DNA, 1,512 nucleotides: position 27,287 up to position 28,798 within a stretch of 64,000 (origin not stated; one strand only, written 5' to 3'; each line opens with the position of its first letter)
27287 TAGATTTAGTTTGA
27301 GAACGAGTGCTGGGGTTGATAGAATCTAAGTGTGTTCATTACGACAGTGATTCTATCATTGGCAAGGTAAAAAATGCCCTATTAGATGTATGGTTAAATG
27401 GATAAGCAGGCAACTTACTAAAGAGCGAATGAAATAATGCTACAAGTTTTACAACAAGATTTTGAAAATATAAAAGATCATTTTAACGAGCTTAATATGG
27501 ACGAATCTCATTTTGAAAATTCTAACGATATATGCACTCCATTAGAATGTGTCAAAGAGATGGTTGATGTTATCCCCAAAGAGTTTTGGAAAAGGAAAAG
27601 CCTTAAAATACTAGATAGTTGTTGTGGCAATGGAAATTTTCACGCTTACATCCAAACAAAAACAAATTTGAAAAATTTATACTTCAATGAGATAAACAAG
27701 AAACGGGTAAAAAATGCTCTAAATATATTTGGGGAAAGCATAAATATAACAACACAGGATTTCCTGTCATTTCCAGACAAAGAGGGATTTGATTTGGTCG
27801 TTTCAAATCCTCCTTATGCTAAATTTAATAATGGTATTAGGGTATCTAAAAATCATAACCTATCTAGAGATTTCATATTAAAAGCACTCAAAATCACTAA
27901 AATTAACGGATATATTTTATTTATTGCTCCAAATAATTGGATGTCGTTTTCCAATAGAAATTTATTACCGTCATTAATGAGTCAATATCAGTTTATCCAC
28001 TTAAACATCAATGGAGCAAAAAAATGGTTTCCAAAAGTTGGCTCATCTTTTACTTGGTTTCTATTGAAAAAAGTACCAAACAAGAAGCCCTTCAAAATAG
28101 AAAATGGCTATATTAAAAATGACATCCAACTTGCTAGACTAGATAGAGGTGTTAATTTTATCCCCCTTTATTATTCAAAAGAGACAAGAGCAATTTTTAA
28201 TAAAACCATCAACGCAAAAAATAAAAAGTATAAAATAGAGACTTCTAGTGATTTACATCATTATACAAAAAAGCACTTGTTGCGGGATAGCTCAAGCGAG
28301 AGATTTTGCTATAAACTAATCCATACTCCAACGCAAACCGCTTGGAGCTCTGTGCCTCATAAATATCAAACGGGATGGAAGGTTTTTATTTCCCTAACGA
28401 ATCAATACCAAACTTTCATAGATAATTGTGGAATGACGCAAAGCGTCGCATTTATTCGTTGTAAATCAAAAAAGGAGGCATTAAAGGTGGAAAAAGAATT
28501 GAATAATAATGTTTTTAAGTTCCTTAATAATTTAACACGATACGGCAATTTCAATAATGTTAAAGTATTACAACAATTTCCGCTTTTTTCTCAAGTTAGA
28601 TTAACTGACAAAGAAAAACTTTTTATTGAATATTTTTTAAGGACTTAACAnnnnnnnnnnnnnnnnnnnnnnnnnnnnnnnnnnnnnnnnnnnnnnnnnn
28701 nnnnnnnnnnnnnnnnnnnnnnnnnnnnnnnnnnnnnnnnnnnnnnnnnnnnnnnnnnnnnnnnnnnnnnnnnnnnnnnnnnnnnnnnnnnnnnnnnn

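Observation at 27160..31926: Low-GC defense island inserted between tRNA-Tyr/Gly and tRNA-fMet: MTase plus GIY-YIG pair and a GmrSD-like DUF262/DUF1524 gene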

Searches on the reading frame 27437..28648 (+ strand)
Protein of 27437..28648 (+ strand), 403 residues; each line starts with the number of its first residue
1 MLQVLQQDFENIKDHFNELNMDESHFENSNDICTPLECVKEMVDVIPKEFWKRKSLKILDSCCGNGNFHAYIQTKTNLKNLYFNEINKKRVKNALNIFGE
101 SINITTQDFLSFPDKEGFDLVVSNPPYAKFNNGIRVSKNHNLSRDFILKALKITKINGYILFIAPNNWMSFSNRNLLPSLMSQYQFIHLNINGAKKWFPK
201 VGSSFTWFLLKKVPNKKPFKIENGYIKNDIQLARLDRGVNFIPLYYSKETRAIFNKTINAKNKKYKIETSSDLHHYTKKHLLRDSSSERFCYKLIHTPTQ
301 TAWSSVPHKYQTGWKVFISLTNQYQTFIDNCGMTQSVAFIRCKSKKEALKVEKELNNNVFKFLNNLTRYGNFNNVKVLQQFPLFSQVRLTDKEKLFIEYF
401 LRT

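Call 4: search_protein_families(library=pfam, proteins=[window:27437-28648:+], max_evalue=0.1)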
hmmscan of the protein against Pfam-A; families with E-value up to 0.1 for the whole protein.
window:27437-28648:+ (403 aa): 8 families
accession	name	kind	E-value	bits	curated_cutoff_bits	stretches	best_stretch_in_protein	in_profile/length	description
PF07669.17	Eco57I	-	4.4e-13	50.1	25.3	1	73-190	29-163/171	Eco57I restriction-modification methylase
PF05175.20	MTS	-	6e-08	32.9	23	1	51-167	28-143/170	Methyltransferase small domain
PF02384.22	N6_Mtase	-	2.8e-06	27.3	20.4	1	32-174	28-193/311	N-6 DNA Methylase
PF13649.12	Methyltransf_25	-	0.00093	20.3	27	1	58-124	1-71/97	Methyltransferase domain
PF13847.12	Methyltransf_31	-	0.0035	17.5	27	1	53-172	2-114/145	Methyltransferase domain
PF01170.24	UPF0020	-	0.0063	16.7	22.3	1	98-166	101-168/197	RMKL-like, methyltransferase domain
PF09701.15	Cas_Cmr5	-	0.014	16.1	21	1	315-381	24-93/119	CRISPR-associated protein (Cas_Cmr5)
PF08241.18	Methyltransf_11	-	0.044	14.8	21.2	0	59-124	1-67/95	Methyltransferase domain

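Call 5: search_protein_families(library=padloc, proteins=[window:27437-28648:+], max_evalue=0.1)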
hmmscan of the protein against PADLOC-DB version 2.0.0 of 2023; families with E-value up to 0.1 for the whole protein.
window:27437-28648:+ (403 aa): 16 families
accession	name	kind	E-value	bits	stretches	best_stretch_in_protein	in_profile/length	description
PDLC03273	MTase_II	-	6.3e-166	550.7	1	7-400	21-415/432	Type II methyltransferase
PDLC04134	mad2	-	3.4e-14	50.5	1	53-190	290-423/492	mads_2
PDLC03248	MTase_II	-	1.3e-12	45.3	1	28-269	8-256/521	Type II methyltransferase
PDLC03719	oMTase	-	7.2e-09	33.1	1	38-259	33-260/387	orphan methyltransferase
PDLC03293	MTase_II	-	1.4e-07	28.7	1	32-128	19-107/427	Type II methyltransferase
PDLC03258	MTase_II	-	5e-07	27.2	1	56-166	43-157/366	Type II methyltransferase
PDLC03311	MTase_II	-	1.7e-06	25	1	33-132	20-116/464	Type II methyltransferase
PDLC03347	MTase_II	-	2.3e-06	24.6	1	32-146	11-122/488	Type II methyltransferase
PDLC03338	MTase_II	-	2.9e-05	21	1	103-170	231-306/604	Type II methyltransferase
PDLC03366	MTase_II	-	5.9e-05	20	1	136-232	147-242/568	Type II methyltransferase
PDLC03227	MTase_II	-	0.00025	18.1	1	30-169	28-192/494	Type II methyltransferase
PDLC03730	oMTase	-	0.0019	16.6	1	54-130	2-74/153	orphan methyltransferase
PDLC01458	Cmr5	-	0.0019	16.5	1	317-359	29-72/111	CAS-III-B; effector_SS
PDLC03313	MTase_II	-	0.02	11.4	1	103-131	130-158/563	Type II methyltransferase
PDLC01362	Cmr5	-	0.023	13.2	1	308-367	18-66/110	CAS-III-B; effector_SS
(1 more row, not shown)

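Call 6: search_protein_families(library=ncbifam, proteins=[window:27437-28648:+], max_evalue=0.1)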
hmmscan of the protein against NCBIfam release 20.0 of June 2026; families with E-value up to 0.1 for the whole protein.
window:27437-28648:+ (403 aa): 9 families
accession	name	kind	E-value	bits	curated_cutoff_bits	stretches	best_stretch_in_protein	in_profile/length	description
TIGR03534.1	RF_mod_PrmC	equivalog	5.9e-08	32.5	199.1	1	41-131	75-170/253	peptide chain release factor N(5)-glutamine methyltransferase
TIGR02072.1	BioC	equivalog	3.1e-06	27.2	184.95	1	37-124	18-104/244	malonyl-ACP O-methyltransferase BioC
TIGR03533.1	L3_gln_methyl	equivalog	0.00037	19.9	229.7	1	19-130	85-202/284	50S ribosomal protein L3 N(5)-glutamine methyltransferase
NF007023.0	PRK09489.1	equivalog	0.0004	19.7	295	1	55-172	197-310/342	16S rRNA (guanine(1207)-N(2))-methyltransferase RsmC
NF011530.0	PRK14968.1-4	equivalog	0.0081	15.5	243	1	53-132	38-114/202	putative methyltransferase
NF033455.1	BREX_6_MTaseX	exception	0.014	12.9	900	0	109-173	546-618/1319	BREX-6 system adenine-specific DNA-methyltransferase PglX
NF047853.1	tRm6a37MtseTrmN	equivalog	0.03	14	350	1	98-136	93-131/244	tRNA(1)(Val) (adenine(37)-N(6))-methyltransferase TrmN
TIGR00536.1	hemK_fam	subfamily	0.033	13.2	115.5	0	93-129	157-194/286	HemK family protein methyltransferase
NF040721.1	Trm14_Arch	equivalog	0.076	12.1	280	0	116-167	288-337/370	tRNA (guanine(6)-N2)-methyltransferase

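Call 9: search_solved_structures(query=window:27437-28648:+, max_evalue=0.01)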
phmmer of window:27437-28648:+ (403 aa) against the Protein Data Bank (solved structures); distinct sequences matched with E-value up to 0.01: 4.
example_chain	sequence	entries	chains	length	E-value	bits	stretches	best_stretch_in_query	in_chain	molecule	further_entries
2ibs_A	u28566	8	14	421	0.0033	19.8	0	52-179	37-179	Modification methylase TaqI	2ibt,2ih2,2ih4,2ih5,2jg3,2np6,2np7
1aqj_A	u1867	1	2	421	0.0051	19.2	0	54-178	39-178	ADENINE-N6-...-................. TAQI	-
1aqi_A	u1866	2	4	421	0.0051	19.2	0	54-178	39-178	ADENINE-N6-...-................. TAQI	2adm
1g38_A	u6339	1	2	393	0.0058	19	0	57-178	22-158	MODIFICATION METHYLASE TAQI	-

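Call 65: list_cluster_members(proteins=[window:27437-28648:+, P0001, P0093, P0213, P0214, P0040, P0060, P0021, P0023, P0219])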
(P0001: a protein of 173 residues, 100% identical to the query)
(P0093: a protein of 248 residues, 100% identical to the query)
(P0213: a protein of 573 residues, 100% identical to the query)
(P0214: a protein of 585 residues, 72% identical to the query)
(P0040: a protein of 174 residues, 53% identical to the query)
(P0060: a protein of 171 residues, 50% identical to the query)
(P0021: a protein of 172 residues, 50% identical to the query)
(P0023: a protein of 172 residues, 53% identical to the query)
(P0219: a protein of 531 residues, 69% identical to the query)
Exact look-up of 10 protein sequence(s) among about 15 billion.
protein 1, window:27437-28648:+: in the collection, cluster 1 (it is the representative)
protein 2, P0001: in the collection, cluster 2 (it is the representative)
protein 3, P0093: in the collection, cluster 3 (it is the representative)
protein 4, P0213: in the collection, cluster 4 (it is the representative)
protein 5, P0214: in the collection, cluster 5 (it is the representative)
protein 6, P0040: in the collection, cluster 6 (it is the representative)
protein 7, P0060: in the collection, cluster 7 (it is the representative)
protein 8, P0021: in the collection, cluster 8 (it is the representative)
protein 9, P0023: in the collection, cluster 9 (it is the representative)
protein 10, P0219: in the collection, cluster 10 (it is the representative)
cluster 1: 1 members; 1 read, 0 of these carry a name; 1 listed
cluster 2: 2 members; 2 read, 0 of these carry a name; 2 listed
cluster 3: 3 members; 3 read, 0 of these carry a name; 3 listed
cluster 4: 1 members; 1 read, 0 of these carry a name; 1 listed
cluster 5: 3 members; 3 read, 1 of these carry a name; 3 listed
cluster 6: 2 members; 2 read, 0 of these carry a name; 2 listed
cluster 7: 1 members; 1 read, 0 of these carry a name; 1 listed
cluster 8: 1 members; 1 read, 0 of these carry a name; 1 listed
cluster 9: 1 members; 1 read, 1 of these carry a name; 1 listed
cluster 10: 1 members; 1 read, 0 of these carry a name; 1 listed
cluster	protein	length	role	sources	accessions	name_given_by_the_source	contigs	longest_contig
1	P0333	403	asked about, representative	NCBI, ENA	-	-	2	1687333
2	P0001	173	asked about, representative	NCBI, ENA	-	-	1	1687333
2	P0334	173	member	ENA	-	-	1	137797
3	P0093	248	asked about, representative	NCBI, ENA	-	-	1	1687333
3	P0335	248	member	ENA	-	-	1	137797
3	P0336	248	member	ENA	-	-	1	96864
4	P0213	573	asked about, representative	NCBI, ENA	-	-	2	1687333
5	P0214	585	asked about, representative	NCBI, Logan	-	-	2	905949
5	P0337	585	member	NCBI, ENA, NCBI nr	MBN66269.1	MAG: hypothetical protein CMM94_01715 [Rickettsiales bacterium] | hypothetical protein [Rickettsiales bacterium]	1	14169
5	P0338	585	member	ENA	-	-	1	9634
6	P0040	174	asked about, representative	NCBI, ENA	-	-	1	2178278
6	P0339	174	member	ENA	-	-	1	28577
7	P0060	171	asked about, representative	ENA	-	-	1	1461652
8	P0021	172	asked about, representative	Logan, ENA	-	-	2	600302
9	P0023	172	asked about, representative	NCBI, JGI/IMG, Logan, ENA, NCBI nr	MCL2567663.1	MAG: GIY-YIG nuclease family protein [Alphaproteobacteria bacterium] | GIY-YIG nuclease family protein [Alphaproteobacteria bacterium]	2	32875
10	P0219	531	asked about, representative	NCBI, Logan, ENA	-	-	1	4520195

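Call 84: search_dna_similar(query=window:27437-28648:+, collection=plasmids, mode=protein, max_rows=8)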
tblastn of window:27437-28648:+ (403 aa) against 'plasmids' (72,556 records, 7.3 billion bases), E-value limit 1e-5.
Records with a match: 5; places in all: 5; records where one place covers at least 80% of the query: 0.
Best place of each record, by identity: <60% 5.
By first word of the organism name: Bacillus 3; Curtobacterium 1; Lysinibacillus 1.
By predicted mobility (MOB-suite, as given by PLSDB): non-mobilizable 2; mobilizable 2; conjugative 1.
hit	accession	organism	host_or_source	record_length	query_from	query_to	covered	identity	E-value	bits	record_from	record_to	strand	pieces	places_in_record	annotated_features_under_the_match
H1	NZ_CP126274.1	Curtobacterium sp. MCBD17_040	-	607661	118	393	68%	23.5%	1e-7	62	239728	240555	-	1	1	hypothetical protein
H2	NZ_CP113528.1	Lysinibacillus irui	bacterial culture,Iru-fermented African ...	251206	34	187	38%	30.4%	5e-6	57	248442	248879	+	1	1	N-6 DNA methylase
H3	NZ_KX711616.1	Bacillus subtilis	flower bed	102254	58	187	32%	32.3%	1e-6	59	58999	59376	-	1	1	DEAD/DEAH box helicase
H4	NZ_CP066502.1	Bacillus velezensis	Single cell,Soy sauce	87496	58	187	32%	31.6%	3e-6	57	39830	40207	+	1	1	N-6 DNA methylase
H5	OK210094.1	Bacillus atrophaeus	-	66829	58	187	32%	30.8%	4e-6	57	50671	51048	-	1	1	N-6 DNA methylase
